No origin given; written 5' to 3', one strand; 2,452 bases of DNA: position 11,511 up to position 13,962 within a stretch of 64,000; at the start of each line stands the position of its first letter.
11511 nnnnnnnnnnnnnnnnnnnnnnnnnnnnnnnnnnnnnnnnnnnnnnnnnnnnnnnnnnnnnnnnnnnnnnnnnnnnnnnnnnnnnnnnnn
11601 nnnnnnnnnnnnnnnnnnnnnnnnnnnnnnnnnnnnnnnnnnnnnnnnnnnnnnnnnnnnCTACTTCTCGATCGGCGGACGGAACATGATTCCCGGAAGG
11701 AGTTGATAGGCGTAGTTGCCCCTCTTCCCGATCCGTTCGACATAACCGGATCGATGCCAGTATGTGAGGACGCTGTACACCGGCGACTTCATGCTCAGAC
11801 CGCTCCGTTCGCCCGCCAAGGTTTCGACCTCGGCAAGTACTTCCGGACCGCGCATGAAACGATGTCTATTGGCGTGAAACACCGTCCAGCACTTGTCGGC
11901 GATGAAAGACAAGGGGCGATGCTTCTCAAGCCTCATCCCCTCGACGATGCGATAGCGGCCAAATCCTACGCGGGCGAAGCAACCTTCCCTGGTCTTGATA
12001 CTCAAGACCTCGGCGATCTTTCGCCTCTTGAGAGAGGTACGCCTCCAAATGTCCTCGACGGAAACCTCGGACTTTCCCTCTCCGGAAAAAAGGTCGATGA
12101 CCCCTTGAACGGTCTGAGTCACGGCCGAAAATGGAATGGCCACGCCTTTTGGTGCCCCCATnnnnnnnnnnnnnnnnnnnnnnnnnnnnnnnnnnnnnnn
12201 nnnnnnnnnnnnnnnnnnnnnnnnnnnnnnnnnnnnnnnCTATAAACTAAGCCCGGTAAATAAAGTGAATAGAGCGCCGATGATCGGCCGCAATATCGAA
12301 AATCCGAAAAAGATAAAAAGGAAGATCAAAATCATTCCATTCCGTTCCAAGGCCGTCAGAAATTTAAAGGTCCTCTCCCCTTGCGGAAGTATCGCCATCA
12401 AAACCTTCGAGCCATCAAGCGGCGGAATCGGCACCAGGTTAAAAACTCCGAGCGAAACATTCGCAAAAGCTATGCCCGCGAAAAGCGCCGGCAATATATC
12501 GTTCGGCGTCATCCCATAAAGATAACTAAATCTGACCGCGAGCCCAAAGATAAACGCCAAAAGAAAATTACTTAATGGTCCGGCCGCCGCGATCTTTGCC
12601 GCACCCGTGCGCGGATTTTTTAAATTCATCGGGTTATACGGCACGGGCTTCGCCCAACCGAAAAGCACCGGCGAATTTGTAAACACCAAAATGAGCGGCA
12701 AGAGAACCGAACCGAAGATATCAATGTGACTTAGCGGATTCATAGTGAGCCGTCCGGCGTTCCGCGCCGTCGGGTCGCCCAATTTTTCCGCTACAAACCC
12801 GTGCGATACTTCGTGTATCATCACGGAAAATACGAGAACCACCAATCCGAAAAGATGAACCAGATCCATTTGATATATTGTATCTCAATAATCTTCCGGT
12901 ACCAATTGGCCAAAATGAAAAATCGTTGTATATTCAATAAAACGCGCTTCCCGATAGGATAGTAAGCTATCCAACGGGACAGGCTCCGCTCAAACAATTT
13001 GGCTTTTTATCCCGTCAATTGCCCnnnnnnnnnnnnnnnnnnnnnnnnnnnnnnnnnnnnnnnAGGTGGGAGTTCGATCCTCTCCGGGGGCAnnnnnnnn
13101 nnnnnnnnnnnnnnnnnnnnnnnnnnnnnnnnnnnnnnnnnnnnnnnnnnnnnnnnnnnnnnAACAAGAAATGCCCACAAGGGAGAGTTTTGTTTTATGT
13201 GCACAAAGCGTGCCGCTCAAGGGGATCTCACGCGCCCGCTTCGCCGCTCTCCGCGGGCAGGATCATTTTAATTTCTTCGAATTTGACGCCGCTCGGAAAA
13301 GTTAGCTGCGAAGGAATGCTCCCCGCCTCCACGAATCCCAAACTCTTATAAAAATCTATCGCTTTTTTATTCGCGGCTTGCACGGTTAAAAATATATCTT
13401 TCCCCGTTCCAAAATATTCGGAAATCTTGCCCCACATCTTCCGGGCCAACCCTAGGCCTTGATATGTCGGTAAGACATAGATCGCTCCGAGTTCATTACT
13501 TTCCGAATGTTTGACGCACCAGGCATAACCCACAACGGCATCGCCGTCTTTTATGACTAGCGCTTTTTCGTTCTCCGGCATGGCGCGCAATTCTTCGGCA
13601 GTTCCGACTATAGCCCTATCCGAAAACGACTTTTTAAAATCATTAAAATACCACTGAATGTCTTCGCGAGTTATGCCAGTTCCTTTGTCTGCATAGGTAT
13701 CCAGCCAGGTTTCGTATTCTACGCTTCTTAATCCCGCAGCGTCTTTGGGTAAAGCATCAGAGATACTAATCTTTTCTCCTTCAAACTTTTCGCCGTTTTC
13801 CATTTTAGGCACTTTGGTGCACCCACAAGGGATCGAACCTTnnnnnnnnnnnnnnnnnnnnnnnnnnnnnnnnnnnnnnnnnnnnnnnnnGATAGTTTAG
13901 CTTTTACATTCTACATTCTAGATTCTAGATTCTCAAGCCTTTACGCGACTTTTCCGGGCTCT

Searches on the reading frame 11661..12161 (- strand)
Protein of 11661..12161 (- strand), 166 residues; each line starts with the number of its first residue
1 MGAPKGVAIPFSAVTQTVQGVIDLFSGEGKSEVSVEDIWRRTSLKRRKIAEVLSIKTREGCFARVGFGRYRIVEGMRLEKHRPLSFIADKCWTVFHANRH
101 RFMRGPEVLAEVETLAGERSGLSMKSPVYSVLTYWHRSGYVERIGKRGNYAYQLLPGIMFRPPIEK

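Call 10: search_protein_families(library=pfam, proteins=[window:11661-12161:-], max_evalue=0.1)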
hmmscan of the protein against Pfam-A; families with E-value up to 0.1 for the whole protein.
window:11661-12161:- (166 aa): 3 families
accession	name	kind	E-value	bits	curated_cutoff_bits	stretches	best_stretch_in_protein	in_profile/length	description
PF13338.12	AbiEi_4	-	0.029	14.9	25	1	126-152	28-48/49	Transcriptional regulator, AbiEi antitoxin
PF17020.10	DUF5097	-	0.066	14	29.7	0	28-65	73-110/119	Domain of unknown function (DUF5097)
PF08034.16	TES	-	0.099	13.4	24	0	121-151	10-40/66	Trematode eggshell synthesis protein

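Call 25: find_encoding_contigs(protein=window:11661-12161:-, flank=6000, max_places=10)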
Protein window:11661-12161:- (166 aa): no gene with exactly this product is on record in the collection.

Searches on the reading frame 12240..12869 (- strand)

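Call 10: search_protein_families(library=pfam, proteins=[window:12240-12869:-], max_evalue=0.1)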
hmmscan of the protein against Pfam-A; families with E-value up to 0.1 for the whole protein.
window:12240-12869:- (209 aa): 1 family
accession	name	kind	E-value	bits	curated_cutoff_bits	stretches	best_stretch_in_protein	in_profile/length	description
PF02163.28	Peptidase_M50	-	6.7e-15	55.5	27.2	2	126-181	159-217/221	Peptidase family M50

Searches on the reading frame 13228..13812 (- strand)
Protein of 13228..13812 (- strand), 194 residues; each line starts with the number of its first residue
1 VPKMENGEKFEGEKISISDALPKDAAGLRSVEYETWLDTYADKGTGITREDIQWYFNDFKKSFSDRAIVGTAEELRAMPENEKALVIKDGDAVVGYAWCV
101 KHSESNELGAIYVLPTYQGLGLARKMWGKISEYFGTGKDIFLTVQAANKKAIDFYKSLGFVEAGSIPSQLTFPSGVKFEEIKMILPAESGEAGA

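Call 10: search_protein_families(library=pfam, proteins=[window:13228-13812:-], max_evalue=0.1)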
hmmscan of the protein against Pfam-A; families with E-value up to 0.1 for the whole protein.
window:13228-13812:- (194 aa): 9 families
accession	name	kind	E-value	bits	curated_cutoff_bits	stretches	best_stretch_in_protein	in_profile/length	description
PF00583.31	Acetyltransf_1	-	2e-15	57.5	20.7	1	74-160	23-116/116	Acetyltransferase (GNAT) family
PF13508.13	Acetyltransf_7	-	6.7e-13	49.3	27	1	81-162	2-84/84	Acetyltransferase (GNAT) domain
PF13673.13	Acetyltransf_10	-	1.6e-12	47.9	23.6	1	73-164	20-111/128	Acetyltransferase (GNAT) domain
PF08445.16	FR47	-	1e-11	45.1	22.1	1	95-162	12-79/86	FR47-like protein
PF13527.13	Acetyltransf_9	-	0.00058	20.3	25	1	47-160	5-124/127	Acetyltransferase (GNAT) domain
PF13302.13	Acetyltransf_3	-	0.0024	19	25.4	1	84-161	55-138/138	Acetyltransferase (GNAT) domain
PF18014.7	Acetyltransf_18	-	0.01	16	22.7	1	81-163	25-102/124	Acetyltransferase (GNAT) domain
PF20475.3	DUF6717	-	0.068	14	27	0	51-127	12-94/115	Family of unknown function (DUF6717)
PF13420.13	Acetyltransf_4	-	0.07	13.6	24.3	0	80-162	47-136/155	Acetyltransferase (GNAT) domain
